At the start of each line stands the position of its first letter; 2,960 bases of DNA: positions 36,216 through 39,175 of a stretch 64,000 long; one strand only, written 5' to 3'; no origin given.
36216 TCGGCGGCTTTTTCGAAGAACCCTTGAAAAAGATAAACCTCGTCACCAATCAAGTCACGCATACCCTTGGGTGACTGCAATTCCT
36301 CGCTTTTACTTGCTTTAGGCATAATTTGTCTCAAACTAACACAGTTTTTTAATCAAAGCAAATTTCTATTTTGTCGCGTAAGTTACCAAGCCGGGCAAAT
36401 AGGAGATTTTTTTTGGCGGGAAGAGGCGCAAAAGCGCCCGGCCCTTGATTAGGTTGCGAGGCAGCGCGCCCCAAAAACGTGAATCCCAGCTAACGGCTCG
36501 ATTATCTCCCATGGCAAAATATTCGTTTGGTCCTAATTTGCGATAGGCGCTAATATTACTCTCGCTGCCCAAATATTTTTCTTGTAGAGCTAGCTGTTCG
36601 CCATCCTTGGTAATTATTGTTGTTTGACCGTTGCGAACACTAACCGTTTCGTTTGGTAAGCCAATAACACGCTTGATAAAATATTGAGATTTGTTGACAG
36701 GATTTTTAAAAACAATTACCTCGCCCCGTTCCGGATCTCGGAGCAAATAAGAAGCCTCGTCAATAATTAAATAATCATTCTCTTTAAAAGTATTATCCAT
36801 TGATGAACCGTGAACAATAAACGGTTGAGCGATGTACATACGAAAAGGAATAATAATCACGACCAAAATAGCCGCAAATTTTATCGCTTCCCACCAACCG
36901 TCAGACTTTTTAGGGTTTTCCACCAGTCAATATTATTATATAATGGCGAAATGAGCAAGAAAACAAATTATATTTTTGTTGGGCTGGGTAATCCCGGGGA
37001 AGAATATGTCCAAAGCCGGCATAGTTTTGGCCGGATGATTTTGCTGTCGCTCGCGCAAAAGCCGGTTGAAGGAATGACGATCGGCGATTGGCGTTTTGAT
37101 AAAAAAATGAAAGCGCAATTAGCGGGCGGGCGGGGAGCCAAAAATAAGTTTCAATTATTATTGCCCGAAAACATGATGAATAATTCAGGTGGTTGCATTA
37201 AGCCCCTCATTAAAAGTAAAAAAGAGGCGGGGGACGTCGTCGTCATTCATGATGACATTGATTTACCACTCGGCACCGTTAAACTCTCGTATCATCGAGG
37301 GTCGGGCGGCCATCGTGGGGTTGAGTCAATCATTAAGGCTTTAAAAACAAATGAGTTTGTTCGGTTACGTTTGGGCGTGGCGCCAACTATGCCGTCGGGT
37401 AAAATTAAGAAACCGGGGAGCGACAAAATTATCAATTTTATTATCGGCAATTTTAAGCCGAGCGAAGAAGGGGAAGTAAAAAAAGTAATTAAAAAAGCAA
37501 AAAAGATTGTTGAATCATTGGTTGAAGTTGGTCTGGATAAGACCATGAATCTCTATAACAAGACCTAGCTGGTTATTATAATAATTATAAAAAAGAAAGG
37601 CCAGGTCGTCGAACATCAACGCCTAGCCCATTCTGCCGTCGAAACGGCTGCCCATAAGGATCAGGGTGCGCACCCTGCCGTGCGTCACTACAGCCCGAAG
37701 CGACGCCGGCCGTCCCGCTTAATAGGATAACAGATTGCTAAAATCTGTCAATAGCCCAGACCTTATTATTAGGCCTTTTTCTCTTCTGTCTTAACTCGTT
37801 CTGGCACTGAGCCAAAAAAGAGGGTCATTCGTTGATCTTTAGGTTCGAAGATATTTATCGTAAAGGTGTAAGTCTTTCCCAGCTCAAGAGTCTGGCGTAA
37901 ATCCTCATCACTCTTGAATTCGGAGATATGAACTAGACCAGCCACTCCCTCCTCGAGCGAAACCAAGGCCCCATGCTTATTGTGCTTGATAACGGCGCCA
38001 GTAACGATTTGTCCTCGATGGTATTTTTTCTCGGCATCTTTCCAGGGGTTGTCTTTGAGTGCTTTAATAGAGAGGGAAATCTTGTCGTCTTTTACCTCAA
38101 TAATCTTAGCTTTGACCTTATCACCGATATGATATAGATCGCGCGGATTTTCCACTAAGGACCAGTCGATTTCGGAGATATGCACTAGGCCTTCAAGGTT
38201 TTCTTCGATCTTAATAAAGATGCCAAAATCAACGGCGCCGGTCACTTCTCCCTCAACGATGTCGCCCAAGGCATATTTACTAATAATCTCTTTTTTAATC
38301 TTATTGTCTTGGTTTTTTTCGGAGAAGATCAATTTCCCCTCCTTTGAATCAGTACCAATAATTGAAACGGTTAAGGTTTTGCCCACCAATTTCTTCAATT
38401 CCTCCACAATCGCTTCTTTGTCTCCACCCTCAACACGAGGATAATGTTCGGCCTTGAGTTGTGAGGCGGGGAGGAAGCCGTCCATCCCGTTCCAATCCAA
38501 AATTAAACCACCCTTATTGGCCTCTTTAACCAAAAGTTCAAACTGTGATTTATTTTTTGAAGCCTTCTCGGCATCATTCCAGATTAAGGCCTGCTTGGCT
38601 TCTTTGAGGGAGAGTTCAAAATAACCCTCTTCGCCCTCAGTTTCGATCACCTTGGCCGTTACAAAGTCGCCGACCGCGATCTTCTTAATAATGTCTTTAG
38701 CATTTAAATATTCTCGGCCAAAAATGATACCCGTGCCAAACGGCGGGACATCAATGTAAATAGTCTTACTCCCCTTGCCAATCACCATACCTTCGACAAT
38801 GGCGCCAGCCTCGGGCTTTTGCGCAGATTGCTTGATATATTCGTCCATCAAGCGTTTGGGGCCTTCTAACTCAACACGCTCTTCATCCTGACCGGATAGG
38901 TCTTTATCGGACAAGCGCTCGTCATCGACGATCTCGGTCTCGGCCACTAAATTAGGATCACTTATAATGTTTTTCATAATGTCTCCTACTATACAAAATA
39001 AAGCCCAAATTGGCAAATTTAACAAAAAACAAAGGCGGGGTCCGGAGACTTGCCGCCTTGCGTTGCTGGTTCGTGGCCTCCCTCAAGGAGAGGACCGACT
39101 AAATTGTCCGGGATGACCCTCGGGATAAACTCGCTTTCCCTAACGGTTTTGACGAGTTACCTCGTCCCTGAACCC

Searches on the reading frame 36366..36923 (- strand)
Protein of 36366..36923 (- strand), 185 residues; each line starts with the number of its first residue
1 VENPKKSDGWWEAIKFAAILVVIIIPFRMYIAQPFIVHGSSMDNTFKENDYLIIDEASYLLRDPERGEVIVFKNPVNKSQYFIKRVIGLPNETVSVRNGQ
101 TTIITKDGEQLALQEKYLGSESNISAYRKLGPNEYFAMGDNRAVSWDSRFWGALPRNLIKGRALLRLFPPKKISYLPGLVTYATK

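Call 28: search_protein_families(library=pfam, proteins=[window:36366-36923:-], max_evalue=0.0001)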
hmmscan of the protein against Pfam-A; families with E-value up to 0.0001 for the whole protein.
window:36366-36923:- (185 aa): 1 family
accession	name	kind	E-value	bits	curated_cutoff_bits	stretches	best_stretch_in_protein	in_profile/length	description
PF10502.14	Peptidase_S26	-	9.4e-39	133.5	22.9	1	10-167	1-167/168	Signal peptidase, peptidase S26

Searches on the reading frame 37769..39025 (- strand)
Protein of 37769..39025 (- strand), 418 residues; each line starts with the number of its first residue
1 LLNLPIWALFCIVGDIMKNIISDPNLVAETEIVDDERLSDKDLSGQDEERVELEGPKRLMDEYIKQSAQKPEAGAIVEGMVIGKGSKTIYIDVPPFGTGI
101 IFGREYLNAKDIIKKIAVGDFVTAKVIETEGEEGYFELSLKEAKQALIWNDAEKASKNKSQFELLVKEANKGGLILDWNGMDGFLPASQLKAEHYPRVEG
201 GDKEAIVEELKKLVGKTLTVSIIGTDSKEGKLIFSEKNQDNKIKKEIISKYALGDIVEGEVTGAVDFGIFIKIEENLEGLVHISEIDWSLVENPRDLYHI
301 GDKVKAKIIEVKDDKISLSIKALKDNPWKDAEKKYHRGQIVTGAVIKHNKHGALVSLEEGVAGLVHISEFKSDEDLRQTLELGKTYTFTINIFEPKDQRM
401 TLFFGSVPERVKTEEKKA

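Call 8: search_protein_families(library=pfam, proteins=[window:37769-39025:-], max_evalue=0.001)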
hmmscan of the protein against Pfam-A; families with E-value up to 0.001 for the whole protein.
window:37769-39025:- (418 aa): 5 families
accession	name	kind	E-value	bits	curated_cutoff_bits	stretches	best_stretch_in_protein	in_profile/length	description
PF00575.29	S1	-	3.8e-43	146.2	22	3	251-321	2-74/74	S1 RNA binding domain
PF23459.1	S1_RRP5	-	1.3e-09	39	27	1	337-398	3-66/72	RRP5 S1 domain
PF21710.3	Spt6_S1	-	7.4e-07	29.8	27.5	0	256-320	19-84/91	Spt6, S1/OB domain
PF13509.12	S1_2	-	8.5e-06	26.2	21.8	0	253-287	1-35/61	S1 domain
PF21543.3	CvfB_2nd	-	5.4e-05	23.5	27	0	275-321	36-75/76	Virulence regulatory factor CvfB, second domain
